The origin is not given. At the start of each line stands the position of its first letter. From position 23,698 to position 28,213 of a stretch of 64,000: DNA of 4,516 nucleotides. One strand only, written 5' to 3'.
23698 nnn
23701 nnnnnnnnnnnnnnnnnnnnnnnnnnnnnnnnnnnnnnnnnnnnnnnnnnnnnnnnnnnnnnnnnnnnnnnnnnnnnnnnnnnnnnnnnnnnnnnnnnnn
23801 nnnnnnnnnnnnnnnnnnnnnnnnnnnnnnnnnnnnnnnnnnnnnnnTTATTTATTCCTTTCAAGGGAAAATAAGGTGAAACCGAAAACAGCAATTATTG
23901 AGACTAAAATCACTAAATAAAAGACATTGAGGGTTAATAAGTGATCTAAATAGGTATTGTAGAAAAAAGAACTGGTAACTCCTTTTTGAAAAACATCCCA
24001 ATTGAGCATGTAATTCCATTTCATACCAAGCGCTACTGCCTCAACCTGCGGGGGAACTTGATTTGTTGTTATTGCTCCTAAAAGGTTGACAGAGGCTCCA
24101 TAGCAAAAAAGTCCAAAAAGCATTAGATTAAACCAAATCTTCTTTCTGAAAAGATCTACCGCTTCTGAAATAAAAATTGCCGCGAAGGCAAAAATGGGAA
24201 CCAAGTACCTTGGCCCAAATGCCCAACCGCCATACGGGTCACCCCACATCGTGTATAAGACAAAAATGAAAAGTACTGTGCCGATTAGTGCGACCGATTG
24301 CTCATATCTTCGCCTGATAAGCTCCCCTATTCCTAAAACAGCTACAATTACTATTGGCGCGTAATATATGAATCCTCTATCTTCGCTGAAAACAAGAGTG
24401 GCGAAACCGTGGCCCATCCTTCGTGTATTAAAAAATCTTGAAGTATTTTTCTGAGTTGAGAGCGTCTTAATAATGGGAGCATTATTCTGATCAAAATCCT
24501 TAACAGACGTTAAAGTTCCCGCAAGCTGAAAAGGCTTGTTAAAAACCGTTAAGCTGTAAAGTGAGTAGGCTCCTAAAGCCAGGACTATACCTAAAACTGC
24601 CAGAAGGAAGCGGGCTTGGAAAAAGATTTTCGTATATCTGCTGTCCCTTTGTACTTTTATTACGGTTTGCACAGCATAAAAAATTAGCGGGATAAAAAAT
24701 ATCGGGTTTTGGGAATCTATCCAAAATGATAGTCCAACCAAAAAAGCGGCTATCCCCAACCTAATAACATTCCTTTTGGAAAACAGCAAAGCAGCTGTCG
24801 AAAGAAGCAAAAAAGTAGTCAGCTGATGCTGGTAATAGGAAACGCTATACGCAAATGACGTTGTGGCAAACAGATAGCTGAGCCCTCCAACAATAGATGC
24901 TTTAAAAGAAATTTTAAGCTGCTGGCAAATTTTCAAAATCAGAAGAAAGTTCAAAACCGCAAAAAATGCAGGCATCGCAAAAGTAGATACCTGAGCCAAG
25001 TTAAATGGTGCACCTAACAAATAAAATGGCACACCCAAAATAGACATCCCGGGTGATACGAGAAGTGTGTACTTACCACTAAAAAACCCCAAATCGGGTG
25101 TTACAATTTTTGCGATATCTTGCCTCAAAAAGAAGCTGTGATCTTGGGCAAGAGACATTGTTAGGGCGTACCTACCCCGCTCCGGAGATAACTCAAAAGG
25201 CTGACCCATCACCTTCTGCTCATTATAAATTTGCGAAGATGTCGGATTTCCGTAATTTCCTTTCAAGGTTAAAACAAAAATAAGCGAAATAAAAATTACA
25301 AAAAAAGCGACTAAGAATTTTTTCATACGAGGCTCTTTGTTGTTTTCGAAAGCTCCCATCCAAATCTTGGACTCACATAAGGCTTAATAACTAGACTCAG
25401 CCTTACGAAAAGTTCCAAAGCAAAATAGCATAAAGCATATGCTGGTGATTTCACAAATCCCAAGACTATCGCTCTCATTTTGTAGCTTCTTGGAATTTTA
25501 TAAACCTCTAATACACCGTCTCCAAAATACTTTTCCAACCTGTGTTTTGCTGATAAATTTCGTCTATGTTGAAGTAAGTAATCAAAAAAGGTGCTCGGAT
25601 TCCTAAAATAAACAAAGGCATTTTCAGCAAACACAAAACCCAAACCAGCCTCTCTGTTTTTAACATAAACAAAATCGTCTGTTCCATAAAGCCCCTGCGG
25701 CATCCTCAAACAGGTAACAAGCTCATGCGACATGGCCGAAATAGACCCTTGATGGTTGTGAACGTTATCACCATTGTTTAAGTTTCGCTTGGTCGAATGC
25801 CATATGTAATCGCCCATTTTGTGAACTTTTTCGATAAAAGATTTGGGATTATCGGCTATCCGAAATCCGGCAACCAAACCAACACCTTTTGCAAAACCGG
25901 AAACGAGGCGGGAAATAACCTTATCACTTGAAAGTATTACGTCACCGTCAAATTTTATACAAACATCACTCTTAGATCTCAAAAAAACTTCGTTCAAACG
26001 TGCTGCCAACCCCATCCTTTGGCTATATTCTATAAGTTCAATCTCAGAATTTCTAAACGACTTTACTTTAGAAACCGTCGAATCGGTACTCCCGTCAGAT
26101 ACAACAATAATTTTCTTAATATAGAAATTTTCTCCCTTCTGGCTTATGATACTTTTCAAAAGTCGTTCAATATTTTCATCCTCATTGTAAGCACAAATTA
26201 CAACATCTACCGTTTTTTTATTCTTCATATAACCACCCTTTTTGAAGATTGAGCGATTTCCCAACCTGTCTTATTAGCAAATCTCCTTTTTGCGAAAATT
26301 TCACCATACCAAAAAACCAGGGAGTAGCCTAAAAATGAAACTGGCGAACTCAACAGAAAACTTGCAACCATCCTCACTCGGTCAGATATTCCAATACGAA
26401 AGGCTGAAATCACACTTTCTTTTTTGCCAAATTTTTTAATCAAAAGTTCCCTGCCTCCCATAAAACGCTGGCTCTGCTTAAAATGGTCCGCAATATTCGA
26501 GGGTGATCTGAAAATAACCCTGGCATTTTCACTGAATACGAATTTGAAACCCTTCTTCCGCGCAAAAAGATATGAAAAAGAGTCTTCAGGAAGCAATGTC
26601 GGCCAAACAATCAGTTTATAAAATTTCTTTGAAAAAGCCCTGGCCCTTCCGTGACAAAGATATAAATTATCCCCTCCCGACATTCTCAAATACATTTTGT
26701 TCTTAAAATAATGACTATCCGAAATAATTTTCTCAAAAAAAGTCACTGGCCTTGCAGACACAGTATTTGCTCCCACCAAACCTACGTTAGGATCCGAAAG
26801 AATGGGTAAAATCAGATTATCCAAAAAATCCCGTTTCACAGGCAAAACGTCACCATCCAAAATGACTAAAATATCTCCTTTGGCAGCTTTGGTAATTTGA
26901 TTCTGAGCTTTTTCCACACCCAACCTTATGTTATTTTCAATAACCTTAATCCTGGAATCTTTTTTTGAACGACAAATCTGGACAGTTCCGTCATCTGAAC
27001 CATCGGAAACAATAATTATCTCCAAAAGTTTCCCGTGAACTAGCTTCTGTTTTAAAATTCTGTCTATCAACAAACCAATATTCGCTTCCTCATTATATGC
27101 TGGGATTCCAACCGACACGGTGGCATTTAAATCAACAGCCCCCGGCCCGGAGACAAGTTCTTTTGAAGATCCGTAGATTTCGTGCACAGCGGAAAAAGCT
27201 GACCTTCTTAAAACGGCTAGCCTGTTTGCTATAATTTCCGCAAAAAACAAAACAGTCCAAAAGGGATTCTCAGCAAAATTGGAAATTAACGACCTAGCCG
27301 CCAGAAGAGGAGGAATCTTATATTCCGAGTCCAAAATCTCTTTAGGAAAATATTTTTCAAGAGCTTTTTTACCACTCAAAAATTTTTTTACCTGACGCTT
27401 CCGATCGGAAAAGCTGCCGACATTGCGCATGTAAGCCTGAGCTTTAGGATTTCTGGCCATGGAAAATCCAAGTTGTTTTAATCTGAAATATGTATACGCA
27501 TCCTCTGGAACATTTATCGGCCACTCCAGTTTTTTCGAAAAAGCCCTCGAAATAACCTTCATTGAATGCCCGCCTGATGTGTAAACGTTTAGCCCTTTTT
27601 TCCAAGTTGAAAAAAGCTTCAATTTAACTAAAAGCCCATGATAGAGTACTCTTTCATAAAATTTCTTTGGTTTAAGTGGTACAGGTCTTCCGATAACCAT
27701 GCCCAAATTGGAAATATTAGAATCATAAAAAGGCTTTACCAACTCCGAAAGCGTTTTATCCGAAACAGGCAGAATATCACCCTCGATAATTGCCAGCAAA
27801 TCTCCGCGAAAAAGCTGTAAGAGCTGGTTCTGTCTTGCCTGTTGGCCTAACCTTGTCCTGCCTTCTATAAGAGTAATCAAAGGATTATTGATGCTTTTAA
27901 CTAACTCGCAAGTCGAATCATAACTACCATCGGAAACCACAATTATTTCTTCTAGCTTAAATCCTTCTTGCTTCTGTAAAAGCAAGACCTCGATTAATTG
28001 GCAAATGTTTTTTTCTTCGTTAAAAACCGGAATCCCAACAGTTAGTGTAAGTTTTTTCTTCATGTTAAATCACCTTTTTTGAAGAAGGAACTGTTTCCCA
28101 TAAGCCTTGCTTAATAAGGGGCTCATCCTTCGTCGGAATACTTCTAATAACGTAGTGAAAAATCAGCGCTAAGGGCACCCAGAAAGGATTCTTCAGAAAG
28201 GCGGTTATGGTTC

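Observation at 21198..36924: Surface protein glycosylation island: GH, two GT-C transferases, four GT2 genes and the mega-GT, followed by a Ser/Thr/Pro-rich surface protein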

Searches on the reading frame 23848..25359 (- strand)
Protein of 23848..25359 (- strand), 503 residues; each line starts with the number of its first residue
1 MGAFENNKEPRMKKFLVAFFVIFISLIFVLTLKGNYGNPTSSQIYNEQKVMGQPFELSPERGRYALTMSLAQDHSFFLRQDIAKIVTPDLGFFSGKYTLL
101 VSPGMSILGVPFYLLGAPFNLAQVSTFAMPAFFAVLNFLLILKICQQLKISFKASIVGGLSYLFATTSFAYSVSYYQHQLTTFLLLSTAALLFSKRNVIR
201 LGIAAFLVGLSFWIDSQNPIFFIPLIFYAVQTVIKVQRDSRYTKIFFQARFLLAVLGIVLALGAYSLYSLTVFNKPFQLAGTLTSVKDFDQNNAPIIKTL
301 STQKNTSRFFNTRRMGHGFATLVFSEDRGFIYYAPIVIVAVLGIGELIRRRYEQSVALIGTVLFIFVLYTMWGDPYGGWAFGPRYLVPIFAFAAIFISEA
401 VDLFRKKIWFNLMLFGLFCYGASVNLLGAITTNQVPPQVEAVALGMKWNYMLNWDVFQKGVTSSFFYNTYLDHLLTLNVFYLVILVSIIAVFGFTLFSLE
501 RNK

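Call 4: search_protein_families(library=pfam, proteins=[window:23848-25359:-], max_evalue=0.01)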
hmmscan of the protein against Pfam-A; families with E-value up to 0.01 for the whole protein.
window:23848-25359:- (503 aa): 0 families

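Call 5: search_protein_families(library=ncbifam, proteins=[window:23848-25359:-], max_evalue=1)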
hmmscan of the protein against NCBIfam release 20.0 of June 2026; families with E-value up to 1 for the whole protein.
window:23848-25359:- (503 aa): 1 family
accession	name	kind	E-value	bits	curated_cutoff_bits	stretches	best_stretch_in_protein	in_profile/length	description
NF047440.1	LA3751_2_3_fam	subfamily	8.9e-16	57.7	200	2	110-276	83-247/460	LA_3751/LA_3752 family putative glycosyltransferase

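Call 6: search_protein_families(library=pfam, proteins=[window:23848-25359:-], max_evalue=10)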
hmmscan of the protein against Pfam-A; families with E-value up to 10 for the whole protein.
window:23848-25359:- (503 aa): 0 families

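Call 8: search_solved_structures(query=window:23848-25359:-, max_evalue=10)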
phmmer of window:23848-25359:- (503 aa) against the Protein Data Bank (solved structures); distinct sequences matched with E-value up to 10: 2.
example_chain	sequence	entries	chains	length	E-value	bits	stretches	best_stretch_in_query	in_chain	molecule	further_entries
3a0o_A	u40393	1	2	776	0.0069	18.7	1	359-474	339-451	Oligo alginate lyase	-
3afl_A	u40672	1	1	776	0.007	18.7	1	359-474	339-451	Oligo alginate lyase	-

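Call 12: find_homologous_proteins(query=window:23848-25359:-)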
Query window:23848-25359:- (503 aa): 302 proteins with E <= 0.001 among 8000 candidates; the best 120 are listed.
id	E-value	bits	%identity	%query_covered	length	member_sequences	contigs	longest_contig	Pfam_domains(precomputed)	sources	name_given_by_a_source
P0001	0.0e+0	1072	100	98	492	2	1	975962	-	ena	-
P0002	1.9e-251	853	75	98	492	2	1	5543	-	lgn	-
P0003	5.2e-245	832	74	98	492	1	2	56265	-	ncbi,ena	-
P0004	9.8e-245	831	74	94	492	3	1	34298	-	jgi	-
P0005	3.1e-192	658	61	95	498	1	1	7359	-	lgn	-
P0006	1.8e-182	626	56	98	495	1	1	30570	-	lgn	-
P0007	4.2e-182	625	57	98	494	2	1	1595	-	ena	-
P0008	1.9e-181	622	58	96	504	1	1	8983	-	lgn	-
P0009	1.7e-179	616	57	95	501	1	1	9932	-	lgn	-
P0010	1.6e-175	603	57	93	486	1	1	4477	-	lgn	-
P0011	9.1e-171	587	54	95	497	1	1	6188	-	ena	-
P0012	5.3e-169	581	53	98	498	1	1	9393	-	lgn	-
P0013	2.5e-165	569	53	95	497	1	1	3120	-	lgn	-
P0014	5.2e-161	555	54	91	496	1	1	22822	-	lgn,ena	-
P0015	4.9e-142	492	71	62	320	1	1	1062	-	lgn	-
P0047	7.7e-89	317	35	97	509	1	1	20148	PF13231.13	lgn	-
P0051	1.9e-88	316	36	90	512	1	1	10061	PF13231.13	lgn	-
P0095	7.3e-84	301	37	94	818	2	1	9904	PF00534.27,PF13692.13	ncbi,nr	ncbi:MAG: glycosyltransferase family 4 protein [Planctomycetes bacterium]|nr:glycosyltransferase fam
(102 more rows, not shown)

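Call 22: search_solved_structures(query=A1, max_evalue=10)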
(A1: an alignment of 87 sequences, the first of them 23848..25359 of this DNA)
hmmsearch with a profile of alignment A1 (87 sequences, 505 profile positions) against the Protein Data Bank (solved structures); distinct sequences matched with E-value up to 10: 2.
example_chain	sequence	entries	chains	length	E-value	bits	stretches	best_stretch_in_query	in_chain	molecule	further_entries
3afl_A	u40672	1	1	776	1.6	10.4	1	354-390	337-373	Oligo alginate lyase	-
3a0o_A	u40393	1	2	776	1.6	10.4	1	354-390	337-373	Oligo alginate lyase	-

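Call 29: predict_structure(alignment_id=A1)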
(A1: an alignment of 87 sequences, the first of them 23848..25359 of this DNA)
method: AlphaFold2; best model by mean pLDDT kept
length: 503 residues; sequences in the alignment: 87
mean_pLDDT: 95.0   pTM: 0.94
mean pLDDT of the five models: 95.0, 94.9, 94.8, 94.4, 93.6
residues with pLDDT >= 90: 461; 70-90: 30; 50-70: 9; < 50: 3
segments of 3 or more residues with pLDDT < 50: none
pLDDT, mean of each block of 10 residues (from residue 1): 59 94 98 98 96 96 98 98 96 96 98 98 98 99 98 98 99 97 99 96 98 95 98 93 93 96 97 93 93 91 75 94 96 98 98 98 97 87 97 99 97 98 98 96 95 98 98 98 99 94 50
secondary structure, 60 per line:
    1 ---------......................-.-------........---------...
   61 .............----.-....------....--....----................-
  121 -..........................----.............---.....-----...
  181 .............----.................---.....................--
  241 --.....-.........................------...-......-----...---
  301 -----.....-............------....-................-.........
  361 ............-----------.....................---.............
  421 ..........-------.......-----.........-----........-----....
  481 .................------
elements in order: H10-31 H41-48 H58-73 H80-83 E90-93 E96-99 H104-119 H122-147 H152-164 H168-172 H178-193 H198-214 H218-233 E234-238 E243-247 H249-273 E284-289 E295-297 H306-309 H312-323 H330-333 H335-350 H352-371 H384-404 H408-430 H438-444 H450-458 H465-471 H477-497

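Call 32: fold_search(model_id=the predicted structure, library=pdb)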
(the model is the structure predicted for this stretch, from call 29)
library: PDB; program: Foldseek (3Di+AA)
matches with E <= 10: 394; with E <= 0.001: 12
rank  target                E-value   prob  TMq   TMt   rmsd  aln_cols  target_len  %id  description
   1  5ezm                  4.9e-06  1.00  0.50  0.47  10.8       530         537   13  Crystal Structure of ArnT from Cupriavidus metallidurans in the apo state (released 2016-02-17)
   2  7e9s_A                1.0e-05  1.00  0.48  0.30  13.7       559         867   13  Archaeal oligosaccharyltransferase AglB from Archaeoglobus fulgidus in complex with an inhibitory peptide and a dolich (released 2021-09-08)
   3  5f15                  1.0e-05  1.00  0.47  0.44  11.3       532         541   12  Crystal Structure of ArnT from Cupriavidus metallidurans bound to Undecaprenyl phosphate (released 2016-02-17)
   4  5ogl_A                3.9e-05  1.00  0.50  0.37   9.7       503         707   14  Structure of bacterial oligosaccharyltransferase PglB in complex with an acceptor peptide and an lipid-linked oligosac (released 2017-10-25)
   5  7bvc_A                4.6e-05  1.00  0.43  0.23  14.2       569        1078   12  Cryo-EM structure of Mycobacterium smegmatis arabinosyltransferase EmbA-EmbB-AcpM2 in complex with ethambutol (released 2020-04-29)
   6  9s6u_A                5.8e-05  1.00  0.49  0.46   7.4       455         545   11  Ternary cryo-EM structure of human ALG9 with Dol25-PP-GlcNAc2Man8, Dol25-P-Man and Fab (released 2026-03-18)
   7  7bvh_A                3.0e-04  1.00  0.45  0.24  12.9       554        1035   12  Crystal structure of arabinosyltransferase EmbC2-AcpM2 complex from Mycobacterium smegmatis complexed with di-arabinos (released 2020-04-29)
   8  9dlh                  5.7e-04  1.00  0.50  0.43   6.1       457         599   11  donor substrate analog-bound AftB (released 2025-06-25)
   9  9s6r_A                6.5e-04  1.00  0.39  0.48  11.1       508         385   10  Ternary cryo-EM structure of yeast ALG3 with Dol25-PP-GlcNAc2Man5, Dol25-P-Man, and Fab (released 2026-03-18)
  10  9s6s_A                6.8e-04  1.00  0.46  0.43   8.0       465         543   11  Ternary cryo-EM structure of human ALG9 with Dol25-PP-GlcNAc2Man6, Dol25-P-Man and Fab (released 2026-03-18)
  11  9i5k_A                7.1e-04  1.00  0.46  0.47   9.7       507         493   12  Structure of the Chaetomium thermophilum Pmt4 homodimer (C2 symmetry) (released 2025-12-24)
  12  7oci_F                8.5e-04  1.00  0.43  0.35  12.3       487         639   11  Cryo-EM structure of yeast Ost6p containing oligosaccharyltransferase complex (released 2022-02-16)
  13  8age_A                1.9e-03  1.00  0.46  0.37  10.2       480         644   12  Structure of yeast oligosaccharylransferase complex with acceptor peptide bound (released 2022-12-07)
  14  6s7t_A                2.1e-03  1.00  0.48  0.36  12.2       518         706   12  Cryo-EM structure of human oligosaccharyltransferase complex OST-B (released 2019-12-18)
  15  8if8_B                3.4e-03  1.00  0.46  0.39   8.6       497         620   14  Arabinosyltransferase AftA (released 2023-05-31)
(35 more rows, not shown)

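Call 72: search_protein_families(library=pfam, proteins=[P0095], max_evalue=0.001)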
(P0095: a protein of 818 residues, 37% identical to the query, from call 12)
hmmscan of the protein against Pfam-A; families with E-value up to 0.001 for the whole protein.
P0095 (818 aa): 2 families
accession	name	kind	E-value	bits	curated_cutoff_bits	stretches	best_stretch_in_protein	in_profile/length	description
PF00534.26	Glycos_transf_1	-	4.6e-21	75.6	26.4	1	73-228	16-170/172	Glycosyl transferases group 1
PF13692.12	Glyco_trans_1_4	-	4.8e-13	50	27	1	74-212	3-140/142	Glycosyl transferases group 1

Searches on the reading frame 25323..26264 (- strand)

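Call 4: search_protein_families(library=pfam, proteins=[window:25323-26264:-], max_evalue=0.01)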
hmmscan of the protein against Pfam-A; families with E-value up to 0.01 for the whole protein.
window:25323-26264:- (313 aa): 3 families
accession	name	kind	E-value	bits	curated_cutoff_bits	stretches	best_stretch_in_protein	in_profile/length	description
PF00535.33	Glycos_transf_2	-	2.4e-23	83.3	23.3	1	21-183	2-164/168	Glycosyl transferase family 2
PF13641.12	Glyco_tranf_2_3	-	4.5e-17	63.3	27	1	19-236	3-227/230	Glycosyltransferase like family 2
PF10111.15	Glyco_tranf_2_2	-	1.8e-07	31.4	27.3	1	21-116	2-99/276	Glycosyltransferase like family 2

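Call 5: search_protein_families(library=ncbifam, proteins=[window:25323-26264:-], max_evalue=1)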
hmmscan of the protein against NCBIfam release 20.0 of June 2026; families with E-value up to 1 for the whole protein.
window:25323-26264:- (313 aa): 25 families
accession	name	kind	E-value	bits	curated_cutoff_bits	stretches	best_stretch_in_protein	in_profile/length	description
TIGR03937.1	PgaC_IcaA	equivalog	1.5e-13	50.5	422.3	1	13-127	41-153/407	poly-beta-1,6-N-acetyl-D-glucosamine synthase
NF047588.1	GlcsyltransPgfSStrep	equivalog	5.4e-10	39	500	1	19-138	3-124/308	glycosyltransferase PgfS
NF041875.1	EPS_EpsD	equivalog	7.1e-10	38.8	370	1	19-228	1-214/325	exopolysaccharide biosynthesis glycosyltransferase EpsD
TIGR03965.1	mycofact_glyco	equivalog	4.4e-09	35.7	280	1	14-134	71-190/467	mycofactocin biosynthesis glycosyltransferase MftF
NF053739.1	GlytfEpsEBac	equivalog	4e-08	32.5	450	1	19-113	3-97/265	glycosyltransferase EpsE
NF010496.0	PRK13915.1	equivalog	4.9e-08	32.4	262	1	13-132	27-152/307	glucosyl-3-phosphoglycerate synthase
TIGR04242.1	nodulat_NodC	equivalog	8.4e-08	31.6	550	1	15-144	46-178/395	chitooligosaccharide synthase NodC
NF007482.0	PRK10073.1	equivalog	1.7e-07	30.5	423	1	13-76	2-64/334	glycosyltransferase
TIGR04283.1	glyco_like_mftF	equivalog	8.6e-07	28.8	182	1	21-166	3-138/221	TIGR04283 family arsenosugar biosynthesis glycosyltransferase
NF007986.1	PRK10714.1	equivalog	1.3e-06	27.7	529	1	15-152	4-143/316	undecaprenyl-phosphate 4-deoxy-4-formamido-L-arabinose transferase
TIGR03111.1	glyc2_xrt_Gpos1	hypoth_equivalog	3.2e-06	26.2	363.95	1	11-148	43-180/439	TIGR03111 family XrtG-associated glycosyltransferase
NF047683.1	TeichurnBiosyTuaG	equivalog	4.1e-06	26.6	400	1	13-116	2-104/252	teichuronic acid biosynthesis protein TuaG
NF038302.1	EPS_HpsE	equivalog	6.4e-06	25.3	300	1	20-110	4-98/307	hormogonium polysaccharide biosynthesis glycosyltransferase HpsE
NF045692.1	OglycostaseCruG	equivalog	0.00025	20.1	600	1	17-73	41-94/386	2'-O-glycosyltransferase CruG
NF041391.1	DPhHxTase_Halo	equivalog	0.00038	19.5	375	1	24-184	2-151/213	dolichyl-phosphate hexose transferase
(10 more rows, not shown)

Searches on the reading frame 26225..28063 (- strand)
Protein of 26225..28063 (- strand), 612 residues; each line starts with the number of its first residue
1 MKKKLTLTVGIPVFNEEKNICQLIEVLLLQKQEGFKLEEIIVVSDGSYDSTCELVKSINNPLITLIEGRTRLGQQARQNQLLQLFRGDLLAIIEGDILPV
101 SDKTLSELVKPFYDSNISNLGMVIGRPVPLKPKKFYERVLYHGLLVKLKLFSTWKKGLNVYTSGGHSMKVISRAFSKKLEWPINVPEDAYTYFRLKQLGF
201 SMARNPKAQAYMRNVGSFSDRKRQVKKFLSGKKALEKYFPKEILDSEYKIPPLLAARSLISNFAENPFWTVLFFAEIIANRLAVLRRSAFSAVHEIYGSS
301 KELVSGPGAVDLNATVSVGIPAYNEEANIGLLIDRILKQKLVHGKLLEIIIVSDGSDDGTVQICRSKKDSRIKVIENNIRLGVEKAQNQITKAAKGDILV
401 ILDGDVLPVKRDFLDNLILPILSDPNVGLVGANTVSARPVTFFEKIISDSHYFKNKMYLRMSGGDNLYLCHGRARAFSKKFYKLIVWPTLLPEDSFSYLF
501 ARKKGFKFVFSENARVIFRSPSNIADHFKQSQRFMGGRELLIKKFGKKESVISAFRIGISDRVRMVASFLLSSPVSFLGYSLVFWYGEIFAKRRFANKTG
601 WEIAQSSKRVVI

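Call 4: search_protein_families(library=pfam, proteins=[window:26225-28063:-], max_evalue=0.01)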
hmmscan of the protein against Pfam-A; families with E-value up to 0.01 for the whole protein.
window:26225-28063:- (612 aa): 6 families
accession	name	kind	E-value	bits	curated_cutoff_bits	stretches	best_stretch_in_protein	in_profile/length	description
PF00535.33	Glycos_transf_2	-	3.1e-43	148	23.3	2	317-482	1-164/168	Glycosyl transferase family 2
PF13641.12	Glyco_tranf_2_3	-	3.2e-25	89.9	27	2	316-536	3-229/230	Glycosyltransferase like family 2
PF13632.12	Glyco_trans_2_3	-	5.2e-13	49.7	27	1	399-584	2-194/198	Glycosyl transferase family group 2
PF10111.15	Glyco_tranf_2_2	-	3.5e-10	40.3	27.3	1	317-409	1-95/276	Glycosyltransferase like family 2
PF13704.12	Glyco_tranf_2_4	-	7.6e-07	30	27.5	1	348-405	21-81/98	Glycosyl transferase family 2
PF13506.12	Glyco_transf_21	-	1.1e-06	28.6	21.7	1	385-477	18-109/174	Glycosyl transferase family 21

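Call 5: search_protein_families(library=ncbifam, proteins=[window:26225-28063:-], max_evalue=1)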
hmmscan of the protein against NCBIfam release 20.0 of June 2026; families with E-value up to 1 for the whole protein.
window:26225-28063:- (612 aa): 28 families (the best 25 are shown)
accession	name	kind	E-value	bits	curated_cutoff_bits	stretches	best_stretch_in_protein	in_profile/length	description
TIGR03937.1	PgaC_IcaA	equivalog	3e-26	92.3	422.3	2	313-545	44-278/407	poly-beta-1,6-N-acetyl-D-glucosamine synthase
TIGR03965.1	mycofact_glyco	equivalog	2.2e-25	89.4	280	2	308-438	68-195/467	mycofactocin biosynthesis glycosyltransferase MftF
NF041875.1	EPS_EpsD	equivalog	2.5e-22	79.7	370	2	316-415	1-98/325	exopolysaccharide biosynthesis glycosyltransferase EpsD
NF010496.0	PRK13915.1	equivalog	5.9e-21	74.9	262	2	313-432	30-153/307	glucosyl-3-phosphoglycerate synthase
TIGR04283.1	glyco_like_mftF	equivalog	8.1e-19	68.1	182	2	316-417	1-93/221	TIGR04283 family arsenosugar biosynthesis glycosyltransferase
NF007482.0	PRK10073.1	equivalog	3.1e-16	59.3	423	2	314-405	6-95/334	glycosyltransferase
NF047588.1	GlcsyltransPgfSStrep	equivalog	3e-14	52.9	500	2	316-406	3-96/308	glycosyltransferase PgfS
NF038302.1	EPS_HpsE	equivalog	4e-14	52.3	300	2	316-410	3-101/307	hormogonium polysaccharide biosynthesis glycosyltransferase HpsE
NF047683.1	TeichurnBiosyTuaG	equivalog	4.4e-14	52.7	400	2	313-406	5-97/252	teichuronic acid biosynthesis protein TuaG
NF007986.1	PRK10714.1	equivalog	5.9e-13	48.5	529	2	315-406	7-101/316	undecaprenyl-phosphate 4-deoxy-4-formamido-L-arabinose transferase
NF053739.1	GlytfEpsEBac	equivalog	9.9e-11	41.1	450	2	316-412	3-99/265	glycosyltransferase EpsE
TIGR04242.1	nodulat_NodC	equivalog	3.5e-10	39.4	550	1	282-448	13-183/395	chitooligosaccharide synthase NodC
TIGR03469.1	HpnB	hypoth_equivalog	8.2e-09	34.9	379.25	2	314-368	44-96/386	hopene-associated glycosyltransferase HpnB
NF045692.1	OglycostaseCruG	equivalog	8.3e-09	34.8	600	2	309-377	36-103/386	2'-O-glycosyltransferase CruG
NF007453.0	PRK10018.1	equivalog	1.7e-08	34.4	382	2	313-405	5-96/280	colanic acid biosynthesis glycosyltransferase WcaA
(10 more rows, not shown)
